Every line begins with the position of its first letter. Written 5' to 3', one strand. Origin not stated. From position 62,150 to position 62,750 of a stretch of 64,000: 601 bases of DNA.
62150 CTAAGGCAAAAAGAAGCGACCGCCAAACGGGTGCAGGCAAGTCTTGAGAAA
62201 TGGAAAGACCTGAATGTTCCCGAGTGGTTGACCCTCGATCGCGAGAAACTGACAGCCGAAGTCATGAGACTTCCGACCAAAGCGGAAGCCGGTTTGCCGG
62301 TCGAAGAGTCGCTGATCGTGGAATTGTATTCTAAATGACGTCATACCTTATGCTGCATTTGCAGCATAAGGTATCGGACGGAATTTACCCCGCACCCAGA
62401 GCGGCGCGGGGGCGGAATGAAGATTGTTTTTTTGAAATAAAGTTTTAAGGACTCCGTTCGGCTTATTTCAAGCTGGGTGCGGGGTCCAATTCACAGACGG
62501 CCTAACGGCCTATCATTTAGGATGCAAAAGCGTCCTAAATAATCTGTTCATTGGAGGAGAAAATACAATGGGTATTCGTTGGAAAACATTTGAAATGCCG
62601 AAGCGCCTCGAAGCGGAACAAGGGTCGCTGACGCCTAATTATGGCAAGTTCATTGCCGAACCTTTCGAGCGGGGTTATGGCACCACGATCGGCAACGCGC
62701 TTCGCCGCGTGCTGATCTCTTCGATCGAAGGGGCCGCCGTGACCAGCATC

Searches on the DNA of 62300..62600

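Call 9: search_rna_families(source=window, start=62300, end=62600, threshold=evalue, max_evalue=10, show_alignments=2)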
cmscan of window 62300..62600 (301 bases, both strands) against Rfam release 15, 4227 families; matches with E-value up to 10: 5.
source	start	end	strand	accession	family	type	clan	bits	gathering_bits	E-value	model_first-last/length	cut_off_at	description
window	62496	62570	+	RF02980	freshwater-2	Cis-reg;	-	19.6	49.9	0.76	1-84/84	no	freshwater-2 RNA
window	62332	62387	-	RF03853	mir-2013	Gene; miRNA;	-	19.2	70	0.18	1-83/83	no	mir-2013 microRNA precursor family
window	62411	62458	+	RF00187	SNORD102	Gene; snRNA; snoRNA; CD-box;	-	16.3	47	7.6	1-72/72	no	Small nucleolar RNA SNORD102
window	62409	62435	+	RF00342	snoZ40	Gene; snRNA; snoRNA; CD-box;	-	13.6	50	7.3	41-67/73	no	Small nucleolar RNA Z40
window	62370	62411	-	RF02401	ClpQY_promoter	Cis-reg;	-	11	42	5.1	1-41/57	no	ClpQY promoter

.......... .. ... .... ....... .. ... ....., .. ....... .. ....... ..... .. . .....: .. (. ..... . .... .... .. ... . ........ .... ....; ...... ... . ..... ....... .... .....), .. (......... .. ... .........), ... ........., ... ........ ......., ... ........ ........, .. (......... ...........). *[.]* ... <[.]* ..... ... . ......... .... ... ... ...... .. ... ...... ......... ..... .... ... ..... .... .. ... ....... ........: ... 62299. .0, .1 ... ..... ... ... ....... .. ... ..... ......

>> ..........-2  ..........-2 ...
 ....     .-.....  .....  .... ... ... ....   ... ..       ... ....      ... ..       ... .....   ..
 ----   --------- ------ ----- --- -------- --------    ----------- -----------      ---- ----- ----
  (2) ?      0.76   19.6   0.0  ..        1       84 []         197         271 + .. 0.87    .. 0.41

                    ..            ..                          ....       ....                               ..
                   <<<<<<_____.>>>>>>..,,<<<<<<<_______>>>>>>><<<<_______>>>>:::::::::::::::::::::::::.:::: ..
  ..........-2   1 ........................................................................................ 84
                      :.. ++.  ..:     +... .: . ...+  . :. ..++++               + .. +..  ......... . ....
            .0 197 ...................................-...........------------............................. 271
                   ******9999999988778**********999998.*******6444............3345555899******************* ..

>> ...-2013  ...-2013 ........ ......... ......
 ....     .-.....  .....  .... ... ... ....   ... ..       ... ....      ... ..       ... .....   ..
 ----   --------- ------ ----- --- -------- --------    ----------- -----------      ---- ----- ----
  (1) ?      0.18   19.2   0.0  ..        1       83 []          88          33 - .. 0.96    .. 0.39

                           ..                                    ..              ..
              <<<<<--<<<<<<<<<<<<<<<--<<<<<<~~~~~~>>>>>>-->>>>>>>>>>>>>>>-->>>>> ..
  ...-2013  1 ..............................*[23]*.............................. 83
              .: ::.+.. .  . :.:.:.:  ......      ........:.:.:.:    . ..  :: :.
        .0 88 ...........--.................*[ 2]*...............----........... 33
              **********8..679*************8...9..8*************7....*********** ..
